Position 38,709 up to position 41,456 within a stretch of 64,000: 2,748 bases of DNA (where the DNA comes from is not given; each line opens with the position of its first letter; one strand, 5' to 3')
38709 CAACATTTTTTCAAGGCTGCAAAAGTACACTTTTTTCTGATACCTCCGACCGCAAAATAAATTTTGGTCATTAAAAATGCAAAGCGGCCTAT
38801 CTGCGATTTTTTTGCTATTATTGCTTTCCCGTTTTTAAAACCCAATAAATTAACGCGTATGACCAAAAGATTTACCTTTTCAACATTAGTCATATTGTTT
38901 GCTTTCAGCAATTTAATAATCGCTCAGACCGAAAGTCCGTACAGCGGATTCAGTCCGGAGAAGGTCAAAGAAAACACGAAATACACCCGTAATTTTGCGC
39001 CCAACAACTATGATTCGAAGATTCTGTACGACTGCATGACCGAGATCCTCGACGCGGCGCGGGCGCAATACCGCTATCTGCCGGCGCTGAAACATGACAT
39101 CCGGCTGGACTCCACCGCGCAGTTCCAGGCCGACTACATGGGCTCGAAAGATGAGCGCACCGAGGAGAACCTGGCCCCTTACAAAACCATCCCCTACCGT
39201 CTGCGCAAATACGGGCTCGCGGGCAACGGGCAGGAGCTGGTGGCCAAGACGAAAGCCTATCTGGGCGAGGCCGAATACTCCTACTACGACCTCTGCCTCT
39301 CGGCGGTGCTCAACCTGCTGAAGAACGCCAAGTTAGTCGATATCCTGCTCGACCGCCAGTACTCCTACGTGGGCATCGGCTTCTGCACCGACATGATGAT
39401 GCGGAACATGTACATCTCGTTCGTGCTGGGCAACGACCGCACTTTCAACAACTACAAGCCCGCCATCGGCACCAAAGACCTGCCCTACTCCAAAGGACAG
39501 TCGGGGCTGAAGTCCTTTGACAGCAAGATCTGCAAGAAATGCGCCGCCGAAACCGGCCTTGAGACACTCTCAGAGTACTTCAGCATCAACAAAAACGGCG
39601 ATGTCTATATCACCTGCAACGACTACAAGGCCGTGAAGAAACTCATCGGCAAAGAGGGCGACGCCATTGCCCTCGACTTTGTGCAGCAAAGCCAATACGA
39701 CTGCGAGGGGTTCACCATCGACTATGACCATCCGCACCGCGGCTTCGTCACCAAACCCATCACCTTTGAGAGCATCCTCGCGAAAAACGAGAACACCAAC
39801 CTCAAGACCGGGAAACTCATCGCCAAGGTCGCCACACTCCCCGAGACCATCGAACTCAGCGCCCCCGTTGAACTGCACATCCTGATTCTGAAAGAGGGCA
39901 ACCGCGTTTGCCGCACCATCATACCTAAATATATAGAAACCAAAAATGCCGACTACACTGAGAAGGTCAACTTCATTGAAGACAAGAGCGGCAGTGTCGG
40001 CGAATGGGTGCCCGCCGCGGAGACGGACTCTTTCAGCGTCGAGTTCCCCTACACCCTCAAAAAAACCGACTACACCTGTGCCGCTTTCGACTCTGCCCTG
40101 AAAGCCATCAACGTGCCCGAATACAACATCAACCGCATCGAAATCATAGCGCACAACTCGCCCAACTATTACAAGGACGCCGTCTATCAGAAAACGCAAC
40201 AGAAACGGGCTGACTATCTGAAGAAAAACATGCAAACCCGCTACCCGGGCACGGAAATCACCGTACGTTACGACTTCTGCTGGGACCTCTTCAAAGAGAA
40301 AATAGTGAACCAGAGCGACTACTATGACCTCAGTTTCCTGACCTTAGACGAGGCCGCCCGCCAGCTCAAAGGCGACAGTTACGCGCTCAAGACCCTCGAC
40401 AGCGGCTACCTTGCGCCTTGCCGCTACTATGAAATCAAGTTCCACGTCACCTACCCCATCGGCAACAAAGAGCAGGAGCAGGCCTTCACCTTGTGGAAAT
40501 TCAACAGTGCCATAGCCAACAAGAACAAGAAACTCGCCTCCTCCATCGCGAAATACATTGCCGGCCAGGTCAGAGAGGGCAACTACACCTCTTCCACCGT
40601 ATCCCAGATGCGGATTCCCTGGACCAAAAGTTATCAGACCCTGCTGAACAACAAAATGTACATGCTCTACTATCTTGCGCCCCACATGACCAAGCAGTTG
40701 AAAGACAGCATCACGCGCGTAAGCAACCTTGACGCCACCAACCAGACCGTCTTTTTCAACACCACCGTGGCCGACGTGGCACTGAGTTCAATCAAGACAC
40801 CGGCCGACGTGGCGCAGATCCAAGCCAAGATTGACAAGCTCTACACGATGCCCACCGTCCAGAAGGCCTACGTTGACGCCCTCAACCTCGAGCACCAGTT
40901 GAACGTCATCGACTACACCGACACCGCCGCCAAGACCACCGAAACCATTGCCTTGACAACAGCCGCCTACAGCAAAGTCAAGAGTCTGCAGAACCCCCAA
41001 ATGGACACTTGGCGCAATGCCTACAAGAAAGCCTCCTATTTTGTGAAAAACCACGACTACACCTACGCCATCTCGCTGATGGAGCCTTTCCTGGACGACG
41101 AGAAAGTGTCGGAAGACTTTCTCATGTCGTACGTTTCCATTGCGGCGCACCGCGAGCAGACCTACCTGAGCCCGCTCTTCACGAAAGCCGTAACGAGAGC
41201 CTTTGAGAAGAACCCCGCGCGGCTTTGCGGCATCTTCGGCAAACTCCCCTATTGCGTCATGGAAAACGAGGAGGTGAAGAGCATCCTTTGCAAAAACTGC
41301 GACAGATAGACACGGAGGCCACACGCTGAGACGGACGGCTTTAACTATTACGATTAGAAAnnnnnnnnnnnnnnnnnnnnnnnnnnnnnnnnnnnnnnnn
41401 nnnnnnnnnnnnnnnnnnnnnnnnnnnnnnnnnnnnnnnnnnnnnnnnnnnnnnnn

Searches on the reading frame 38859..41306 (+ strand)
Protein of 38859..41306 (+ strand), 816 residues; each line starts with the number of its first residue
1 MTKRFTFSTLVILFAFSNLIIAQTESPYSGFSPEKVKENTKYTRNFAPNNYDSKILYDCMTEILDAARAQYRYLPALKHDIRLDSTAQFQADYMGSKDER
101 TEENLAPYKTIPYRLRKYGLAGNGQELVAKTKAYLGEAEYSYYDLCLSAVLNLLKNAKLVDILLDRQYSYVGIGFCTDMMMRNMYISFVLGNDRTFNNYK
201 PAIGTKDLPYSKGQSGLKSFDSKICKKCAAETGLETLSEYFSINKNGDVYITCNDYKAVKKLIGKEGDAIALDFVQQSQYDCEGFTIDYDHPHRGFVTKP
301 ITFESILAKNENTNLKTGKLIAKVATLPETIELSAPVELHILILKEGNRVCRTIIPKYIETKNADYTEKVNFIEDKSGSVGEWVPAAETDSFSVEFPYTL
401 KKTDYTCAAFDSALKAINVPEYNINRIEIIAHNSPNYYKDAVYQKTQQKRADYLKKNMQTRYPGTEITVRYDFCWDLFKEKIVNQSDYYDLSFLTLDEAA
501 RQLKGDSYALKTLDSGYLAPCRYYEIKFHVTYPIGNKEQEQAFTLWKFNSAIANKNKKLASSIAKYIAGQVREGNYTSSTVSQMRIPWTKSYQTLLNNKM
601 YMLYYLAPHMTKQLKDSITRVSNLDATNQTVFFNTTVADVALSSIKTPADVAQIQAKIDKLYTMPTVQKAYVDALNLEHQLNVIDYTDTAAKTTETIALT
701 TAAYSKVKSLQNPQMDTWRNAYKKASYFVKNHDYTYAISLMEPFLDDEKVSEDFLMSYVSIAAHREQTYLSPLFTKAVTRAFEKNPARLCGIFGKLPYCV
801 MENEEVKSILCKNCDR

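Call 62: search_protein_families(library=pfam, proteins=[window:38859-41306:+], max_evalue=0.05)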
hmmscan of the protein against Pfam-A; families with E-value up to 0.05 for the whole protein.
window:38859-41306:+ (816 aa): 3 families
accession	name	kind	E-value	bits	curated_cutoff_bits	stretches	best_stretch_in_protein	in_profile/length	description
PF18840.6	LPD25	-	0.012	16.7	27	0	490-540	23-66/97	Large polyvalent protein associated domain 25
PF00188.32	CAP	-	0.019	16.3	21.1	0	67-177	7-104/117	Cysteine-rich secretory protein family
PF23241.1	HAT_PRP39_C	-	0.043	14.3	33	0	703-786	13-93/139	PRP39 C-terminal HAT repeat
